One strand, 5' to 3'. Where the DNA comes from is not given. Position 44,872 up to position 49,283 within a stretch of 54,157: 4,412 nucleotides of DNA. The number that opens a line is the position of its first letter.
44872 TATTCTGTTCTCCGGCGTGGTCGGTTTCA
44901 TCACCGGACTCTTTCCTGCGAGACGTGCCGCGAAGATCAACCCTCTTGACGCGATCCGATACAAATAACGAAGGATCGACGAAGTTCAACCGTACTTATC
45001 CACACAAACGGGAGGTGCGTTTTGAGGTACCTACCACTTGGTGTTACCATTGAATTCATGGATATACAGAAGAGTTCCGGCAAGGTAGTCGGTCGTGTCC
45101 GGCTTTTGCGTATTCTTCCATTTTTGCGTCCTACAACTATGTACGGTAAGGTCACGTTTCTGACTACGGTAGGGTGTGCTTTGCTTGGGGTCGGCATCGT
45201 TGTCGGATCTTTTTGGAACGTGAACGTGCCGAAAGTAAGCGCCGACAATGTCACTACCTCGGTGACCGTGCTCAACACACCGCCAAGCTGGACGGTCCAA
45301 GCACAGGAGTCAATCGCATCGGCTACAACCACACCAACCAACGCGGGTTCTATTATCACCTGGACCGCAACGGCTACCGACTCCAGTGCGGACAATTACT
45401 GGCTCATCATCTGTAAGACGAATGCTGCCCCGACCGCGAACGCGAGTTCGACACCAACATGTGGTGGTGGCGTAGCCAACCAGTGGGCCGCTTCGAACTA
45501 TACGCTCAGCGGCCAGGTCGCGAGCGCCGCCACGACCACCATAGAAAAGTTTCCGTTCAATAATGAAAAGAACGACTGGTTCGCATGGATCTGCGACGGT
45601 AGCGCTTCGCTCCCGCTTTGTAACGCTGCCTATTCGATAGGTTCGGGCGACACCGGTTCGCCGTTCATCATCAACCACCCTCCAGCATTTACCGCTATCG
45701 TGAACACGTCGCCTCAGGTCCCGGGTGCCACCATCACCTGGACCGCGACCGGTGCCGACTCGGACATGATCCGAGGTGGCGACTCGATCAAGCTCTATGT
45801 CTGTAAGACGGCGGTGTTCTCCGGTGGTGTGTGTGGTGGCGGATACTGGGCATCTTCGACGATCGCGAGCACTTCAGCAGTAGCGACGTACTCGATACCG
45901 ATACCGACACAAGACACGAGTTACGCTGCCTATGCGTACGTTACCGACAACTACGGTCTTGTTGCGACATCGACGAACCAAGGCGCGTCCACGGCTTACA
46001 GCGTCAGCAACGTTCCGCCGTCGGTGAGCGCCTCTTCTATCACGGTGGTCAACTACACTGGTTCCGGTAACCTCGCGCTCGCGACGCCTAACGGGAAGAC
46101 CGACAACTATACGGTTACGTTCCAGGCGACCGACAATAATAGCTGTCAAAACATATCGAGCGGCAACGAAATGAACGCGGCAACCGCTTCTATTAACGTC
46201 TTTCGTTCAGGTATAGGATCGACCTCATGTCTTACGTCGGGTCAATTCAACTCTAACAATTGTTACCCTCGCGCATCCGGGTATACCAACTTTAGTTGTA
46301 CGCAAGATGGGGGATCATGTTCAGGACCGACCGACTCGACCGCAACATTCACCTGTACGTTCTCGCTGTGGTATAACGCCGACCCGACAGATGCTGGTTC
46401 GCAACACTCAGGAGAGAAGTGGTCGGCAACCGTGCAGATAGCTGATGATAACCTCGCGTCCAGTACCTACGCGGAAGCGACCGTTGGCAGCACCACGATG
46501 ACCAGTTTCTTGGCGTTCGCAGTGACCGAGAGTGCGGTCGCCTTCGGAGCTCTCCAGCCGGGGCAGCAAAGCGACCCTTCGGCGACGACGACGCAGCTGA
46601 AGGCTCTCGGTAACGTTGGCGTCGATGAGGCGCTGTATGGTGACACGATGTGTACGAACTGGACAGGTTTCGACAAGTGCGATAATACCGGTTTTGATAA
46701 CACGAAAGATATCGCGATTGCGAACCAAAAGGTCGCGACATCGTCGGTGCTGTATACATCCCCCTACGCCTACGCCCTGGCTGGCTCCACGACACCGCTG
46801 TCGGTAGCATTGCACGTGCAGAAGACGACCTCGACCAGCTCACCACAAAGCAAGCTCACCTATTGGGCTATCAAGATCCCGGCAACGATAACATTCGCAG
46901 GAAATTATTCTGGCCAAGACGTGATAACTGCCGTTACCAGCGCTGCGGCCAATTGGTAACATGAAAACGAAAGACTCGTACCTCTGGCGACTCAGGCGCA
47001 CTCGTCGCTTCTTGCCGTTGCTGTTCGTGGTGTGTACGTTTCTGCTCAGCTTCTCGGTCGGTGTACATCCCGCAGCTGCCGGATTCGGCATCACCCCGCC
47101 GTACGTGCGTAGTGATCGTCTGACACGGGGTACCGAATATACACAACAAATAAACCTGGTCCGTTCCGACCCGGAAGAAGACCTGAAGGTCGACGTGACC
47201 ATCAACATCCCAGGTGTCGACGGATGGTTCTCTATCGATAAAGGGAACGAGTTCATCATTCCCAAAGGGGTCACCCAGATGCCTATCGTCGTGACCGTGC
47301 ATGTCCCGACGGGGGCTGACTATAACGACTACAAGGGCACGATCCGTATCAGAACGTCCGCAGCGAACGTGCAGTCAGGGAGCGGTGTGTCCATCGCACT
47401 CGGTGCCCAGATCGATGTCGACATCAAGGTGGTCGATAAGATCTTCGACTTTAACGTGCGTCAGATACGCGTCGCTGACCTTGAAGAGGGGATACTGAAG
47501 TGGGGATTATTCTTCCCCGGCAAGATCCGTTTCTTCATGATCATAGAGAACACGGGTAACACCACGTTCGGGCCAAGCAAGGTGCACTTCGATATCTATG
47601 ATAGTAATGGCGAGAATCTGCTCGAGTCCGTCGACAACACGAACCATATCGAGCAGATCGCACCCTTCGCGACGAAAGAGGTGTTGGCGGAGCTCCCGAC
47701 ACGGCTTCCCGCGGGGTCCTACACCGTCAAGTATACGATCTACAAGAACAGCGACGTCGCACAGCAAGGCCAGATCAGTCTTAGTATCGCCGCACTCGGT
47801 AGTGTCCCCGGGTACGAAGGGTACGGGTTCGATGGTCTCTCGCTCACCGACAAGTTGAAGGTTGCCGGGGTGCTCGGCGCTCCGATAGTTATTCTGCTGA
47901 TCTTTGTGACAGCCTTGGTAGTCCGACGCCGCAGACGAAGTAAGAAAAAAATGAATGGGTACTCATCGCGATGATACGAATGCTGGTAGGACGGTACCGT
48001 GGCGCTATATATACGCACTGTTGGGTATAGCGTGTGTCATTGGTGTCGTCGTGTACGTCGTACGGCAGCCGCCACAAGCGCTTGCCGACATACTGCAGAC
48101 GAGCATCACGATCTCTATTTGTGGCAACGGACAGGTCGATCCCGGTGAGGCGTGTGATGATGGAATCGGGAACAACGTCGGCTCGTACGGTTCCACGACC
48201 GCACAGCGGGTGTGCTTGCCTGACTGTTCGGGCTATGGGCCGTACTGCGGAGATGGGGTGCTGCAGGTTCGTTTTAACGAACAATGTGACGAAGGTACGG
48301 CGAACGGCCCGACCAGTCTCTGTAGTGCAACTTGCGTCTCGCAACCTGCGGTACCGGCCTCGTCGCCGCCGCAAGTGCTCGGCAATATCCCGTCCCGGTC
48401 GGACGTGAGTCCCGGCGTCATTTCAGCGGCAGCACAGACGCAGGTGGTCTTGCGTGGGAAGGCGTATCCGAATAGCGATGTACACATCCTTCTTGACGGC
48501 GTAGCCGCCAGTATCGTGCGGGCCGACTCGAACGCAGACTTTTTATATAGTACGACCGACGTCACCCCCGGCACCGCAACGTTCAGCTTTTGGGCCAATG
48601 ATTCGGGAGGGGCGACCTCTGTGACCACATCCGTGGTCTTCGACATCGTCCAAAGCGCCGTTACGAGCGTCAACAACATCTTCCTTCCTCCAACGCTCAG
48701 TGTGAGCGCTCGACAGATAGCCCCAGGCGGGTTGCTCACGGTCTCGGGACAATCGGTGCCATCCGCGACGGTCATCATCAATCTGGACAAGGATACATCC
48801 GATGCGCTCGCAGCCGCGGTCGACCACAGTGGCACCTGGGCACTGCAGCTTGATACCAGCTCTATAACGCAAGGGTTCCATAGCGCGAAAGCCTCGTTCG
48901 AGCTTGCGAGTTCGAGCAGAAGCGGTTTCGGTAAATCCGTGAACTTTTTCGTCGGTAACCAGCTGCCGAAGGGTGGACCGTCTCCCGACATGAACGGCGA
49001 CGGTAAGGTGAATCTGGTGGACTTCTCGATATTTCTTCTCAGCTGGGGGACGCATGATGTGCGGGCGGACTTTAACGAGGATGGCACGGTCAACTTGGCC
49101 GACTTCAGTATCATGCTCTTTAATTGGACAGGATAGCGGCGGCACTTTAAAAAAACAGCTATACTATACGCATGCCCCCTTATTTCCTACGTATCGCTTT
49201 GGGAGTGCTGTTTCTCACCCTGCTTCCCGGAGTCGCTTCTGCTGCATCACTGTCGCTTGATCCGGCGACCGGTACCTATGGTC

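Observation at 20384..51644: Non-cellulosomal cohesin-dockerin network built around the giant gene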

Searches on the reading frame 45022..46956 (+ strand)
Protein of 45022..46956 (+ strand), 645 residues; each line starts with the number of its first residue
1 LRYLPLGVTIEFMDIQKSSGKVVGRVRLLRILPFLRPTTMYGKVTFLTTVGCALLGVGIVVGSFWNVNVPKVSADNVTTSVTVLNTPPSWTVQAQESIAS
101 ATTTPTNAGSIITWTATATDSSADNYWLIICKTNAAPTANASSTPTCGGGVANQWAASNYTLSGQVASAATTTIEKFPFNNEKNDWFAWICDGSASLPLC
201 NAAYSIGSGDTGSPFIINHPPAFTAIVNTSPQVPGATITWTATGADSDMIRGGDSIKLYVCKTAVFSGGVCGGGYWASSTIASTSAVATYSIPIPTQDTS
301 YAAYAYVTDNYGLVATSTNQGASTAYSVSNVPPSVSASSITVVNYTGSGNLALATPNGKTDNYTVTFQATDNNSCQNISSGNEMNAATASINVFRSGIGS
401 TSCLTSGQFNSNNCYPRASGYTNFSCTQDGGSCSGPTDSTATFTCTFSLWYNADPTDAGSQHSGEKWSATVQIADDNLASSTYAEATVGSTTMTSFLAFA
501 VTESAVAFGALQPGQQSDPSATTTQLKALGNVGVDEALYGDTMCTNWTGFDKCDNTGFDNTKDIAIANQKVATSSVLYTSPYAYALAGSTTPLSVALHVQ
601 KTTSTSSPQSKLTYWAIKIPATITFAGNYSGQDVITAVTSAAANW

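Call 11: search_protein_families(library=pfam, proteins=[window:45022-46956:+], max_evalue=0.01)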
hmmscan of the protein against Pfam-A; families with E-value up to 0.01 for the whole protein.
window:45022-46956:+ (645 aa): 0 families

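Call 14: search_protein_families(library=ncbifam, proteins=[window:45022-46956:+], max_evalue=1)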
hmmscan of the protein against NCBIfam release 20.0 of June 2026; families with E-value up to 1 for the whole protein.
window:45022-46956:+ (645 aa): 0 families

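Call 71: search_solved_structures(query=A7, max_evalue=5, show_alignments=1)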
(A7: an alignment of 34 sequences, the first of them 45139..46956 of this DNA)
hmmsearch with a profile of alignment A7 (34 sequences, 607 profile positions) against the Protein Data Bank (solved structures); distinct sequences matched with E-value up to 5: 0.

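Call 81: find_homologous_proteins(query=window:45139-46956:+, max_evalue=0.00001)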
Query window:45139-46956:+ (606 aa): 465 proteins with E <= 0.00001 among 8000 candidates; the best 120 are listed.
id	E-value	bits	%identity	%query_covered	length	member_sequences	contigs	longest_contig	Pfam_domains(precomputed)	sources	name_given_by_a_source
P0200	0.0e+0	1320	100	100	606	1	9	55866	-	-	-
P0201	2.1e-293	992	76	100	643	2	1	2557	-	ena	-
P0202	2.6e-238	811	66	95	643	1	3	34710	-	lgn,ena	-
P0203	4.4e-231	787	64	96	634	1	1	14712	-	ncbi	-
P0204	2.9e-222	758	59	100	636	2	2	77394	-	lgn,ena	-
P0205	7.8e-219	746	60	100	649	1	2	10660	-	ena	-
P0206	3.0e-217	741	58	100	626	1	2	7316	-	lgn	-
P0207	2.2e-213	728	58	100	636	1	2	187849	-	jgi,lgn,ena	-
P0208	9.3e-213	726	57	100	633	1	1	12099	-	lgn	-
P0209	7.6e-211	720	58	100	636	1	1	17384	-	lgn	-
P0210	8.4e-206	703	57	100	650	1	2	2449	-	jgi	jgi:hypothetical protein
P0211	1.3e-205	703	55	100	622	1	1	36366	-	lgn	-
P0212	3.1e-205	701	58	96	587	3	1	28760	-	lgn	-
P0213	1.4e-204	699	57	100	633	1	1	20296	-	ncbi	-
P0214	5.7e-204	697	57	100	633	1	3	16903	-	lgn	-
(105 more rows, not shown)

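Call 91: predict_structure(alignment_id=A8)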
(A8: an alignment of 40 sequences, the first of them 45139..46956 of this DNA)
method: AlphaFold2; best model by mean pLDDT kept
length: 606 residues; sequences in the alignment: 40
mean_pLDDT: 80.2   pTM: 0.59
mean pLDDT of the five models: 80.2, 76.0, 74.5, 70.1, 66.5
residues with pLDDT >= 90: 146; 70-90: 357; 50-70: 73; < 50: 30
segments of 3 or more residues with pLDDT < 50: 1-7, 25-42
pLDDT, mean of each block of 10 residues (from residue 1): 45 53 46 39 69 83 77 88 85 89 88 88 90 74 82 84 78 74 88 96 81 81 91 92 83 95 93 84 92 89 86 80 91 92 81 88 87 88 87 87 92 79 85 90 84 77 67 74 65 76 82 70 84 80 79 71 58 81 83 76 72
secondary structure, 60 per line:
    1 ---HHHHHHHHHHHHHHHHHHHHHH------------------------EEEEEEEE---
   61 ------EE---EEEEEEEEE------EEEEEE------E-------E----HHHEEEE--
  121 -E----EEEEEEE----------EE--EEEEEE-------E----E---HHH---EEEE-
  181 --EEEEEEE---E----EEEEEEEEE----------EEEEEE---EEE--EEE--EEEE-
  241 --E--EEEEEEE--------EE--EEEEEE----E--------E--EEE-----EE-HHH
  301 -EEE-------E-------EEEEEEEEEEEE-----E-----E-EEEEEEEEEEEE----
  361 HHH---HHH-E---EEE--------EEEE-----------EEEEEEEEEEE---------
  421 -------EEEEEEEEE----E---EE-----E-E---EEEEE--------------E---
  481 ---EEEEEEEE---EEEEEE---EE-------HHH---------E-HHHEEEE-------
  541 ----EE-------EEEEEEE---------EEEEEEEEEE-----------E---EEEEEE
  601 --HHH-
elements in order: H4-25 E50-57 E72-80 E87-92 E115-118 E127-133 E148-153 E176-179 E183-189 E198-206 E217-222 E226-228 E231-233 E236-239 E246-252 E265-270 E287-289 E302-304 E320-331 E345-356 E375-377 E386-389 E401-411 E428-436 E458-462 E484-491 E495-500 E530-533 E554-560 E570-579 E595-600

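Call 93: fold_search(model_id=the predicted structure, library=pdb)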
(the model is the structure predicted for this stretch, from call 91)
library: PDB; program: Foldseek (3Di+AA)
matches with E <= 10: 1870; with E <= 0.001: 94
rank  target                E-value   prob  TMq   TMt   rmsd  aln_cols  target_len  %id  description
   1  8wa2_E                1.2e-08  1.00  0.20  0.10  36.7       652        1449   14  cryo-EM structure of native mastigonemes isolated from Chlamydomonas reinhardtii at 3.0 angstrom resolution (released 2024-04-10)
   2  8wa2_C                1.4e-08  1.00  0.23  0.11  36.1       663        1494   12  cryo-EM structure of native mastigonemes isolated from Chlamydomonas reinhardtii at 3.0 angstrom resolution (released 2024-04-10)
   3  8wa2_A                1.9e-08  1.00  0.23  0.09  36.3       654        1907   12  cryo-EM structure of native mastigonemes isolated from Chlamydomonas reinhardtii at 3.0 angstrom resolution (released 2024-04-10)
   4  8wa2_D                2.0e-08  1.00  0.23  0.11  36.1       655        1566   12  cryo-EM structure of native mastigonemes isolated from Chlamydomonas reinhardtii at 3.0 angstrom resolution (released 2024-04-10)
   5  9ijj_P                2.4e-08  1.00  0.28  0.28  15.2       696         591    9  In situ structure of the central apparatus in mouse sperm axoneme. (released 2025-06-04)
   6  8wa2_F                4.2e-08  1.00  0.19  0.10  36.5       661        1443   12  cryo-EM structure of native mastigonemes isolated from Chlamydomonas reinhardtii at 3.0 angstrom resolution (released 2024-04-10)
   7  7jwb_D                2.8e-07  1.00  0.17  0.24  26.8       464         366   10  SARS CoV2 Spike ectodomain with engineered trimerized VH binder (released 2020-10-07)
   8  9fx3_A                6.0e-07  1.00  0.15  0.09  39.4       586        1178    9  Structure of active human CD109 (released 2025-03-19)
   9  5dk3_B                7.9e-07  1.00  0.17  0.21  28.8       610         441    9  Crystal Structure of Pembrolizumab, a full length IgG4 antibody (released 2015-11-18)
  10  5dk3_G                1.7e-06  1.00  0.15  0.19  20.0       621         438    9  Crystal Structure of Pembrolizumab, a full length IgG4 antibody (released 2015-11-18)
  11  9ijj_O                4.8e-06  1.00  0.26  0.15  15.9       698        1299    9  In situ structure of the central apparatus in mouse sperm axoneme. (released 2025-06-04)
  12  7sqc_2A               6.6e-06  1.00  0.19  0.17  15.2       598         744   11  Ciliary C1 central pair apparatus isolated from Chlamydomonas reinhardtii (released 2022-04-13)
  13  9ijj_4I               8.4e-06  0.99  0.15  0.06  17.2       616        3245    8  In situ structure of the central apparatus in mouse sperm axoneme. (released 2025-06-04)
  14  7sqc_2B               8.8e-06  1.00  0.20  0.18  14.8       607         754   10  Ciliary C1 central pair apparatus isolated from Chlamydomonas reinhardtii (released 2022-04-13)
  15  8uh2_A                8.8e-06  1.00  0.14  0.14  38.4       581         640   10  Complex of C3b with the inhibitor albicin (released 2024-05-08)
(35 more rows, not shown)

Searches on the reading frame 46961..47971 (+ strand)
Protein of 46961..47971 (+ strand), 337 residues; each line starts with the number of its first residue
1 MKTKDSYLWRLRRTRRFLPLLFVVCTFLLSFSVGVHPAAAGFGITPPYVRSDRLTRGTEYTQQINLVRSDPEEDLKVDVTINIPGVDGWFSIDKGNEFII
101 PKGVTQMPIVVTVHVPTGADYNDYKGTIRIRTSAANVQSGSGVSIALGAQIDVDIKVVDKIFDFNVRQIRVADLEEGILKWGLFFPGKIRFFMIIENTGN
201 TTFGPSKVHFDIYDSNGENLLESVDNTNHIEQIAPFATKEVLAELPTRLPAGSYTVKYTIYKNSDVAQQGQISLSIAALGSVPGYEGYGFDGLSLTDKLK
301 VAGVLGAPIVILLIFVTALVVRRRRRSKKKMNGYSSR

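Call 11: search_protein_families(library=pfam, proteins=[window:46961-47971:+], max_evalue=0.01)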
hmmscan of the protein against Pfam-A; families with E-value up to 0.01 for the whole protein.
window:46961-47971:+ (337 aa): 0 families

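Call 14: search_protein_families(library=ncbifam, proteins=[window:46961-47971:+], max_evalue=1)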
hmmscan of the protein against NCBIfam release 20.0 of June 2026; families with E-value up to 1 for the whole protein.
window:46961-47971:+ (337 aa): 5 families
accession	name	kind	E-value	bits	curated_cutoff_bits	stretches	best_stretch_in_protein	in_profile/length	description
NF038353.1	FxLYD_dom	domain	0.00018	21.3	23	1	195-231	10-46/71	FxLYD domain-containing protein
NF033506.0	PACE-CTERM-PROT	exception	0.0054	15.4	110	1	68-232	133-293/627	putative S-layer protein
NF038116.1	Sden1266_dom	domain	0.031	14.5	53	0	77-133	41-96/124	choice-of-anchor H family protein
NF038127.1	FDP_fam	subfamily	0.056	13.9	29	1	212-269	56-116/150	DVUA0089 family protein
NF033507.3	Loki-CTERM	subfamily_domain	0.27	11.6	19.9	0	308-328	5-27/27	Loki-CTERM sorting domain-containing protein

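Call 69: search_protein_families(library=pfam, alignment_id=A6, max_evalue=0.5)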
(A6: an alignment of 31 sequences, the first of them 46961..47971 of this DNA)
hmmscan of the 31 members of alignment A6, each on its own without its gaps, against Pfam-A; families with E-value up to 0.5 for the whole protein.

A. member 1, window:46961-47971:+ (337 aa): 5 families
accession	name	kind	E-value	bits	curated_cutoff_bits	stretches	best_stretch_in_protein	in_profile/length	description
PF02221.20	E1_DerP2_DerF2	-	0.049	14.4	22.7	0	242-265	98-121/133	ML domain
PF04234.18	CopC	-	0.051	15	23.3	1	209-272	34-88/92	CopC domain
PF02010.21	REJ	-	0.072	12.1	25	0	215-265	135-187/452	REJ domain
PF16967.11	TcfC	-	0.076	13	29.4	1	248-269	40-61/68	E-set like domain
PF11797.14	WxLIP_HBD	-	0.087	13.2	28.9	1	193-264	47-117/138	WxL Interacting Protein, host binding domain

B. families by the number of members that match (of 31 scanned): 36 families (the first 25 are shown)
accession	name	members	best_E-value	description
PF22680.2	Glyco_hydro_123_N_2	15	8.8e-05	Glycoside hydrolase 123 N-terminal domain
PF04234.18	CopC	9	6.8e-05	CopC domain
PF14524.12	Wzt_C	7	0.0034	Wzt C-terminal domain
PF13004.13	BACON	5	0.015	Putative binding domain, N-terminal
PF07705.17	CARDB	4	0.018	CARDB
PF16967.11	TcfC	4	0.076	E-set like domain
PF10633.15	NPCBM_assoc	3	0.0039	NPCBM-associated, NEW3 domain of alpha-galactosidase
PF11797.14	WxLIP_HBD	3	0.056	WxL Interacting Protein, host binding domain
PF24318.1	DUF7490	2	0.00034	Domain of unknown function (DUF7490)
PF15102.11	TMEM154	2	0.0034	TMEM154 protein family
PF14087.12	DUF4267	2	0.013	Domain of unknown function (DUF4267)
PF18200.7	Big_11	2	0.013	Bacterial Ig-like domain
PF16116.10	DUF4832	2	0.017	Domain of unknown function (DUF4832)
PF11906.13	DUF3426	2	0.055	Protein of unknown function (DUF3426)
PF22268.1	DUF6954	2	0.058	Family of unknown function (DUF6954)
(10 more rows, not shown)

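Call 70: search_solved_structures(query=A6, max_evalue=5, show_alignments=1)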
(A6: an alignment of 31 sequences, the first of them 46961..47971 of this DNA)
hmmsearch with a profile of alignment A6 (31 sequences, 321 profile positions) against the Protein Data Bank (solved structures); distinct sequences matched with E-value up to 5: 3.
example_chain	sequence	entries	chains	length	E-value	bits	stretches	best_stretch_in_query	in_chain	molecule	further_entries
8k2j_A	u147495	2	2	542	0.2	13.7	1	90-135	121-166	Oligosaccharide/Monosaccharide-releasing beta-N-acetylgalactosaminidase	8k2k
3j4u_H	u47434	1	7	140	0.51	12.4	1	174-238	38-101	cementing protein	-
8k2f_A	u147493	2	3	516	1.3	11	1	84-132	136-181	Oligosaccharide-releasing beta-N-acetylgalactosaminidase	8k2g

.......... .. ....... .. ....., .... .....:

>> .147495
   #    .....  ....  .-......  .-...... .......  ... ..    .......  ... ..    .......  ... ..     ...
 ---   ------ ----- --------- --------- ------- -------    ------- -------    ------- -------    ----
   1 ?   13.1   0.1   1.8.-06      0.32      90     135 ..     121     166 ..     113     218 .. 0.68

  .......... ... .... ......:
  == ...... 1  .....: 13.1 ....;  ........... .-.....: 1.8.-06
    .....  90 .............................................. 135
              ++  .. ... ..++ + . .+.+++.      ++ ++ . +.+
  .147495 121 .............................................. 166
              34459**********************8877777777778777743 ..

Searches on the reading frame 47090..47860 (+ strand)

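Call 65: search_protein_families(library=pfam, proteins=[window:47090-47860:+], max_evalue=1)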
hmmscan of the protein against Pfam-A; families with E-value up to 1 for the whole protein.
window:47090-47860:+ (257 aa): 6 families
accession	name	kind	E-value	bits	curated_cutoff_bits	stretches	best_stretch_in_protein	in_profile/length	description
PF02221.20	E1_DerP2_DerF2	-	0.02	15.7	22.7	0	199-222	98-121/133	ML domain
PF04234.18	CopC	-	0.032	15.7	23.3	1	166-229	34-88/92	CopC domain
PF02010.21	REJ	-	0.033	13.2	25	0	172-222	135-187/452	REJ domain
PF11797.14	WxLIP_HBD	-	0.05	14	28.9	1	150-221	47-117/138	WxL Interacting Protein, host binding domain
PF16967.11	TcfC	-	0.052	13.6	29.4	1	205-226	40-61/68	E-set like domain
PF10633.15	NPCBM_assoc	-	0.23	12.1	24.4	0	67-88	55-76/78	NPCBM-associated, NEW3 domain of alpha-galactosidase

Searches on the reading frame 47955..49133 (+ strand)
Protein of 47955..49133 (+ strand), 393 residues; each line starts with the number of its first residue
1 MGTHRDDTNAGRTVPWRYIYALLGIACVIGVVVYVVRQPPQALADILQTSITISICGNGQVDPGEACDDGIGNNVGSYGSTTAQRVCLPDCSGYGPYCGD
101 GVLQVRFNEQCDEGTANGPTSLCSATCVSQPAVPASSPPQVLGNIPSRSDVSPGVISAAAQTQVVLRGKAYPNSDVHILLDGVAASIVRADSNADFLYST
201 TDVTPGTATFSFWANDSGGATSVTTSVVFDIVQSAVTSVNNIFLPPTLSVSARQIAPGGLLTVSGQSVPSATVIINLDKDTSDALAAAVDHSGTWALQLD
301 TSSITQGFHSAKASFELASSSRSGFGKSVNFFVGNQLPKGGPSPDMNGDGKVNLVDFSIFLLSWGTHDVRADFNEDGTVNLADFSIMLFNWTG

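Call 8: search_protein_families(library=pfam, proteins=[window:47955-49133:+], max_evalue=1)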
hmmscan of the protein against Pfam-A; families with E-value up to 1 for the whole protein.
window:47955-49133:+ (393 aa): 6 families
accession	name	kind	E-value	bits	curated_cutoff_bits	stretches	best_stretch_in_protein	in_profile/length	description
PF13948.11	DUF4215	-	4e-06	27.4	27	2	50-71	15-36/47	Domain of unknown function (DUF4215)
PF00404.24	Dockerin_1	-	1.2e-05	25.9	22.9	2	345-387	3-52/57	Dockerin type I domain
PF00036.39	EF-hand_1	-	0.029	14.4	25.4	0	371-388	9-26/29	EF hand domain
PF13833.12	EF-hand_8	-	0.076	13.2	28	0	371-389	34-52/54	EF-hand domain pair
PF13405.12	EF-hand_6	-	0.29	11.4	25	0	345-365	10-30/30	EF-hand domain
PF13202.12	EF-hand_5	-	0.32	11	25.9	0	345-353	9-17/25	EF hand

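Call 14: search_protein_families(library=ncbifam, proteins=[window:47955-49133:+], max_evalue=1)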
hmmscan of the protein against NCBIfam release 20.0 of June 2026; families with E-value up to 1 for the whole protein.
window:47955-49133:+ (393 aa): 4 families
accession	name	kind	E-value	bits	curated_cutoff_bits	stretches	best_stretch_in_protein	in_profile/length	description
TIGR02232.1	myxo_disulf_rpt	repeat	3e-07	30.1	20.8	2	56-70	4-18/38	cysteine-rich acidic repeat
NF041540.1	dockerin_GC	domain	3.5e-07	30.5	29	1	345-391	4-63/67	GC-type dockerin domain-anchored protein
NF033510.3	Ca_tandemer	repeat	1e-06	29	50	2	260-307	32-80/96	Ca2+-stabilized repeat-containing adhesin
NF058592.1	GxPGS_dom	subfamily_domain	0.0027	17.7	45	0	248-307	1-59/65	PGS family Ig-like domain-containing protein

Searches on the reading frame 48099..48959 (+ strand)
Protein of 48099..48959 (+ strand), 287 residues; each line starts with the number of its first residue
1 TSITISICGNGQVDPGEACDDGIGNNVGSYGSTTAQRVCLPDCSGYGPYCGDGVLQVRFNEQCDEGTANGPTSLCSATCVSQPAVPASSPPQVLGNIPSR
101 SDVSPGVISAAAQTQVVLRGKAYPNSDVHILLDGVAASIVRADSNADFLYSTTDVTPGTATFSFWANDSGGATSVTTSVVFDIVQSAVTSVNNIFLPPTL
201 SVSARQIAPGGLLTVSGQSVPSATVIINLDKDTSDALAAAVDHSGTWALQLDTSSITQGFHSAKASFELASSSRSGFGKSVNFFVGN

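Call 65: search_protein_families(library=pfam, proteins=[window:48099-48959:+], max_evalue=1)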
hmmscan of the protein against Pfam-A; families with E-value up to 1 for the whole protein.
window:48099-48959:+ (287 aa): 1 family
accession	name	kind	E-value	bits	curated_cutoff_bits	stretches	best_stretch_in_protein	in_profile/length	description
PF13948.11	DUF4215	-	1.3e-05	25.9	27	2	43-67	14-36/47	Domain of unknown function (DUF4215)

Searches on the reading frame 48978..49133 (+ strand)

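Call 55: search_protein_families(library=pfam, proteins=[window:48978-49133:+], max_evalue=1)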
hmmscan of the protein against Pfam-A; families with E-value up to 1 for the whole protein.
seq(52 aa): 6 families
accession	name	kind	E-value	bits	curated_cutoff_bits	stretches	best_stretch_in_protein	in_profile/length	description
PF00404.24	Dockerin_1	-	4.9e-08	33.5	22.9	2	4-18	37-51/57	Dockerin type I domain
PF00036.39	EF-hand_1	-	0.00018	21.3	25.4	2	30-47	9-26/29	EF hand domain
PF13833.12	EF-hand_8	-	0.00032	20.8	28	2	30-48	34-52/54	EF-hand domain pair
PF13405.12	EF-hand_6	-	0.0014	18.6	25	0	4-24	10-30/30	EF-hand domain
PF13202.12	EF-hand_5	-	0.0022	17.8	25.9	1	4-12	9-17/25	EF hand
PF13499.12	EF-hand_7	-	0.014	16.1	30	0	30-45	49-64/67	EF-hand domain pair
